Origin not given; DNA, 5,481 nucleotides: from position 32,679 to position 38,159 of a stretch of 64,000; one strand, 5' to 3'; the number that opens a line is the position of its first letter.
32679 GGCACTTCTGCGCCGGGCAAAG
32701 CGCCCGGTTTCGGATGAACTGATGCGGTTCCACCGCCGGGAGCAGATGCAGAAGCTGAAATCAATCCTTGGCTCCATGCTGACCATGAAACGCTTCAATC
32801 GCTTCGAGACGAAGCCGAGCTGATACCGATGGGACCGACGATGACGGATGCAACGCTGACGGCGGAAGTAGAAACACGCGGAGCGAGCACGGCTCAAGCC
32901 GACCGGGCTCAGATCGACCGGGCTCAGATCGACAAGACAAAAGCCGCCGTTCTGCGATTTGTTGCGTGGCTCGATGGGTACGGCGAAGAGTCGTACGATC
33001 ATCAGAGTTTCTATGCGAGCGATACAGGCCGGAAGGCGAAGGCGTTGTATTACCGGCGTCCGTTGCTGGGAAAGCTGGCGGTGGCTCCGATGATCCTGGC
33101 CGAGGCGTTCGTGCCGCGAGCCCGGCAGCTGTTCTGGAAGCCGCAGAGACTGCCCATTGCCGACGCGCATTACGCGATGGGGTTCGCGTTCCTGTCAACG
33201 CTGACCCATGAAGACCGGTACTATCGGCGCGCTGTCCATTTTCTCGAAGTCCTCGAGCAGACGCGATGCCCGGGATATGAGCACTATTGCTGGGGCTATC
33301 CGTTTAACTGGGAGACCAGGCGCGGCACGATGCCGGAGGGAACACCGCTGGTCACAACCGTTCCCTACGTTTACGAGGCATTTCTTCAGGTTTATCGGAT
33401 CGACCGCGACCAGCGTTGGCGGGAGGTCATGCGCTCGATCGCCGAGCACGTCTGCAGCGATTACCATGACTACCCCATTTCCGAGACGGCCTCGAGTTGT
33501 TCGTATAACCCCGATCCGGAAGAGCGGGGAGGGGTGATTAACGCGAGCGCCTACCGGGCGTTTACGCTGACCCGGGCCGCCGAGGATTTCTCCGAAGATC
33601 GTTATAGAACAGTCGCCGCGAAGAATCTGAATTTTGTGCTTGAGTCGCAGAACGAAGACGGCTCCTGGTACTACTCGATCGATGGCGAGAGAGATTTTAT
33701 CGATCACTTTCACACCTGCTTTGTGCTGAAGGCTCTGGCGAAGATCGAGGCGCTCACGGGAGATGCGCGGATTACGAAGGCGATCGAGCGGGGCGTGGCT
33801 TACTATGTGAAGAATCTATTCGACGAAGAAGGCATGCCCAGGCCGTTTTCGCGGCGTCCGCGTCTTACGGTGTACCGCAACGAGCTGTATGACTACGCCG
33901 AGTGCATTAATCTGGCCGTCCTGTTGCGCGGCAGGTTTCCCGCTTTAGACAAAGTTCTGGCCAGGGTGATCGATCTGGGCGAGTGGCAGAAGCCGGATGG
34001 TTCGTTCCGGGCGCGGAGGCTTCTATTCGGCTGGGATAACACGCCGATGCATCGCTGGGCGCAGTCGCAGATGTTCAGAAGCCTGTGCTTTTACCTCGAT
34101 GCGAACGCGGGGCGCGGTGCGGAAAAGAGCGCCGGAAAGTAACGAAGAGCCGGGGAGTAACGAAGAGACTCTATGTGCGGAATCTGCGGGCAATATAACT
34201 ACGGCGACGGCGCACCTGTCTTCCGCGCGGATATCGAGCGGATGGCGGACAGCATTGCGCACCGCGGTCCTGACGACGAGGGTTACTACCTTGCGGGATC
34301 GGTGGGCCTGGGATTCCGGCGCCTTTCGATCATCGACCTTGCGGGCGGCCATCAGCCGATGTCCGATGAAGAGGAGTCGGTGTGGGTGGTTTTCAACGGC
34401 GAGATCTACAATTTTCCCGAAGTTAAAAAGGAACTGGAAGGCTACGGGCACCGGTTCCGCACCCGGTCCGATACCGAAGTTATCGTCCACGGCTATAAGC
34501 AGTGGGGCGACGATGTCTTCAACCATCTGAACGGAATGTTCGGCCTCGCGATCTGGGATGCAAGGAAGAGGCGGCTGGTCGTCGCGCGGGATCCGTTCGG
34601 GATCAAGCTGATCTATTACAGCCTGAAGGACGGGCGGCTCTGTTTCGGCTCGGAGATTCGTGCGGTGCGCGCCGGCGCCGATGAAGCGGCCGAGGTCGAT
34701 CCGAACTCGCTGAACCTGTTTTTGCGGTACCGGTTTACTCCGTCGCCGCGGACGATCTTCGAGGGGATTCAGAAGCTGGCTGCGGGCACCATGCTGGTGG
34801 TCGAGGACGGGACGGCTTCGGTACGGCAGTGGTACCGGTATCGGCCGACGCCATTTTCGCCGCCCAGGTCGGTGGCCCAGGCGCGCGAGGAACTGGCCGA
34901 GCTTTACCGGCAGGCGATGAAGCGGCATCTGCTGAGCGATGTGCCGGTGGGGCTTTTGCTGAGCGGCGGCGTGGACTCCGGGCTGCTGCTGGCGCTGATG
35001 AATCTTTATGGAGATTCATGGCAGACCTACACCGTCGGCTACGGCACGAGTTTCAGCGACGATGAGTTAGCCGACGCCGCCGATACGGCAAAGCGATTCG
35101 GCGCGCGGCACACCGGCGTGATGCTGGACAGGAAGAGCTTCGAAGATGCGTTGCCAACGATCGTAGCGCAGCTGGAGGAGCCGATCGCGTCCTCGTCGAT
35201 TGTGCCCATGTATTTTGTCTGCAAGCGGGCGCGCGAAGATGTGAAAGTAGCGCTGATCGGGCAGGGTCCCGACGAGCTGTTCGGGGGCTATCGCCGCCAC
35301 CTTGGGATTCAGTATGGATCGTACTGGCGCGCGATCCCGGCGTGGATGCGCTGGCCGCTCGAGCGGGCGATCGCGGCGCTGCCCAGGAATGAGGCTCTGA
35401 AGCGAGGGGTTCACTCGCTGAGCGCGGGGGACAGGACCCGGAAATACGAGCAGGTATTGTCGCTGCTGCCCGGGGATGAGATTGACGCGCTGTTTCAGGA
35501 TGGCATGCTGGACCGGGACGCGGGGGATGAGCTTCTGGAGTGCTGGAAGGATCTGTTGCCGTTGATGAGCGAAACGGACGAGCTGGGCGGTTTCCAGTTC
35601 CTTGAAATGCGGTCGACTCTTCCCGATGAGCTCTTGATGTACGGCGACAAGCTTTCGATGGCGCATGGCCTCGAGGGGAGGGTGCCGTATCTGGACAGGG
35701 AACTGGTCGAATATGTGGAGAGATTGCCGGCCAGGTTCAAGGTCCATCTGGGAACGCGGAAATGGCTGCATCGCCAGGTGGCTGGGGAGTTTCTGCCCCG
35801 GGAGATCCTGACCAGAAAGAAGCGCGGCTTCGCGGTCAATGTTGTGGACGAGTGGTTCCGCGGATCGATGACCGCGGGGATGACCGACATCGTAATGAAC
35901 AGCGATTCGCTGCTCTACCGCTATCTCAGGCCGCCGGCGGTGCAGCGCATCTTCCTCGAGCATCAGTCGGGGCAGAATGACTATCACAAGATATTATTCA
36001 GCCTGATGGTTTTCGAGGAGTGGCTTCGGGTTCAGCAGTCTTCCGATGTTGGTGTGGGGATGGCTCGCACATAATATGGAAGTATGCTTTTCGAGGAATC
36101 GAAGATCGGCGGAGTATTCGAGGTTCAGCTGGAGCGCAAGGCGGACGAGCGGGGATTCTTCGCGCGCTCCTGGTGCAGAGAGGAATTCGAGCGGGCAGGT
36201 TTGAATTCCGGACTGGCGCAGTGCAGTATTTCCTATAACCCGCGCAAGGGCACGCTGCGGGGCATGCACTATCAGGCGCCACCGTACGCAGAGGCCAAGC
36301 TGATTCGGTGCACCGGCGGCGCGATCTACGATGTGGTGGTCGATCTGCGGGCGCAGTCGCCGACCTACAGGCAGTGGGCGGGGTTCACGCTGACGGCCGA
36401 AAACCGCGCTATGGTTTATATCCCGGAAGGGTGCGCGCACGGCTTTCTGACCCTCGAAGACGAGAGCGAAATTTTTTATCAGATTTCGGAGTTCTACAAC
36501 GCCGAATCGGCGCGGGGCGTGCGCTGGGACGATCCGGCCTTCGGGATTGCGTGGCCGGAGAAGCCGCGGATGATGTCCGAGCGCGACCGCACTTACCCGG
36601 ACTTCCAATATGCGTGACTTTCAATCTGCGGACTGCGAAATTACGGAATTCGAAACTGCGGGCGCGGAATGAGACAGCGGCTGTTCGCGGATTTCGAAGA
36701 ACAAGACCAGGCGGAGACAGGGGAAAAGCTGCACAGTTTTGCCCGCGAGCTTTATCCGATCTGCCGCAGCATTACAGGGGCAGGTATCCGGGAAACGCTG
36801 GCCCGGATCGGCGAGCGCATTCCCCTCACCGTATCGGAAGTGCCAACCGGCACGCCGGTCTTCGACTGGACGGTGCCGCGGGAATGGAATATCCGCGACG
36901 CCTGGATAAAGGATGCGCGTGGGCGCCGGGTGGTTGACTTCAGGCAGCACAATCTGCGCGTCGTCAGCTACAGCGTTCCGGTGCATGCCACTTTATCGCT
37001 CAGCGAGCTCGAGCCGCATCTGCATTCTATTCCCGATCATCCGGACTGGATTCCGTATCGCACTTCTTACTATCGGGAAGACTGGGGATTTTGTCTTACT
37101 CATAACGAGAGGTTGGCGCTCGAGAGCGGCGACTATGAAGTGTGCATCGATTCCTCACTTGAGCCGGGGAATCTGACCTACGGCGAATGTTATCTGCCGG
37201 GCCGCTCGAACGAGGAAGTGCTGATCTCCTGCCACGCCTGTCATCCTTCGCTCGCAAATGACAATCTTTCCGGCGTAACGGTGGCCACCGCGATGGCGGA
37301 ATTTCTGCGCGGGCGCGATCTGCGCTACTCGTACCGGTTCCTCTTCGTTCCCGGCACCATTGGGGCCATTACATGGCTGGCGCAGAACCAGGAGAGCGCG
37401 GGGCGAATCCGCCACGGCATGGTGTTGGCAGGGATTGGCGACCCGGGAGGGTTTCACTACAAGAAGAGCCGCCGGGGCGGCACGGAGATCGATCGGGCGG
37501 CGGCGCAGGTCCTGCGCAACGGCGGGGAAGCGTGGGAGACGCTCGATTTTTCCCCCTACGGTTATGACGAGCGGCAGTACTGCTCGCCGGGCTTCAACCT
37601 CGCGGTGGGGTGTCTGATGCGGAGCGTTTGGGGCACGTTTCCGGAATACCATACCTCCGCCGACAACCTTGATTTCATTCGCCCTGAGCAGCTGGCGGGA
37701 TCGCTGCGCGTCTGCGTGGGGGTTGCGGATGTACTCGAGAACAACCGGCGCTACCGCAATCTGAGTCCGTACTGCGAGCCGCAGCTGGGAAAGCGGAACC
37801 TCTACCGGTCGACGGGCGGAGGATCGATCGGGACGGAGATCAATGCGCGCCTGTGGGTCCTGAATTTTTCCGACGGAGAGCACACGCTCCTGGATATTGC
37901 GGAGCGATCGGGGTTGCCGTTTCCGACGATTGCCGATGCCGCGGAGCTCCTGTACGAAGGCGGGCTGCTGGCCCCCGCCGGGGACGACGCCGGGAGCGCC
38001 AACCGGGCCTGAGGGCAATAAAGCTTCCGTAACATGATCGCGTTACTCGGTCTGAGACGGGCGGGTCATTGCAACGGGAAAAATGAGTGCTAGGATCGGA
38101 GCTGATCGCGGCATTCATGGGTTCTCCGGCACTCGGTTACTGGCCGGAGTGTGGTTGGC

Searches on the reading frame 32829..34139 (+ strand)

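Call 45: search_protein_families(library=pfam, proteins=[window:32829-34139:+], max_evalue=0.001)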
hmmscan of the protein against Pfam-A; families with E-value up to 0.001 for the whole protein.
window:32829-34139:+ (437 aa): 1 family
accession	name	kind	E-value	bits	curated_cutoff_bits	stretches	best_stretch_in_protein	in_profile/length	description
PF09492.16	Pec_lyase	-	0.00051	19.8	22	0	239-280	40-81/292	Pectic acid lyase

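Call 68: search_protein_families(library=ncbifam, proteins=[window:32829-34139:+], max_evalue=0.0001)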
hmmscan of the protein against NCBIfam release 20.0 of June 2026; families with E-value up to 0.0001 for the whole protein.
window:32829-34139:+ (437 aa): 0 families

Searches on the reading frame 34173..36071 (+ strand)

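Call 45: search_protein_families(library=pfam, proteins=[window:34173-36071:+], max_evalue=0.001)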
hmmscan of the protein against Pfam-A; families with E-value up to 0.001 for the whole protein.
window:34173-36071:+ (633 aa): 3 families
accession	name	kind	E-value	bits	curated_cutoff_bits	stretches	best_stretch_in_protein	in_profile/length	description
PF00733.27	Asn_synthase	-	9.9e-82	275.9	21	1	240-619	1-354/354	Asparagine synthase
PF13537.11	GATase_7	-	2.7e-45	153.8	25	1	49-166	2-122/123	Glutamine amidotransferase domain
PF13522.11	GATase_6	-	3.6e-41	140.7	27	1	33-161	1-130/130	Glutamine amidotransferase domain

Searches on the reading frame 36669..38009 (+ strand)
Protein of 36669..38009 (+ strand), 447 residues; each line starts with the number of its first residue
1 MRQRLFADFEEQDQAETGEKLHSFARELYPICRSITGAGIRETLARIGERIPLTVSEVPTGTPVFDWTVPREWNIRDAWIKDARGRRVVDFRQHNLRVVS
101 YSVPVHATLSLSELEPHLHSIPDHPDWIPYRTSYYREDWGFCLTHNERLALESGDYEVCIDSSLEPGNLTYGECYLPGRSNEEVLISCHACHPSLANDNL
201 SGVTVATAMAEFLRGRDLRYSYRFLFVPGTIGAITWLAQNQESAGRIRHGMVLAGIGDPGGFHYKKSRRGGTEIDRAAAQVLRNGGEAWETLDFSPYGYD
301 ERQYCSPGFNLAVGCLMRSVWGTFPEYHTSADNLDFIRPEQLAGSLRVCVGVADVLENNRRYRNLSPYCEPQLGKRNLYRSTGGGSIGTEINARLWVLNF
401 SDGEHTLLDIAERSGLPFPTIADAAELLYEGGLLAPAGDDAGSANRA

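Call 45: search_protein_families(library=pfam, proteins=[window:36669-38009:+], max_evalue=0.001)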
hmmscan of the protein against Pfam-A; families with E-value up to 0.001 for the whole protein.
window:36669-38009:+ (447 aa): 3 families
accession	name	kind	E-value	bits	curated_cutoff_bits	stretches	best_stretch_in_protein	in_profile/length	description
PF16254.10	DUF4910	-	1.3e-110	368.5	26.6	1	22-359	1-247/247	Domain of unknown function (DUF4910)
PF09940.16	DUF2172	-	7.1e-40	135.7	27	1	72-163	1-92/92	Domain of unknown function (DUF2172)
PF16221.11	HTH_47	-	2.3e-25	88.4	27.1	1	361-435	2-77/78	winged helix-turn-helix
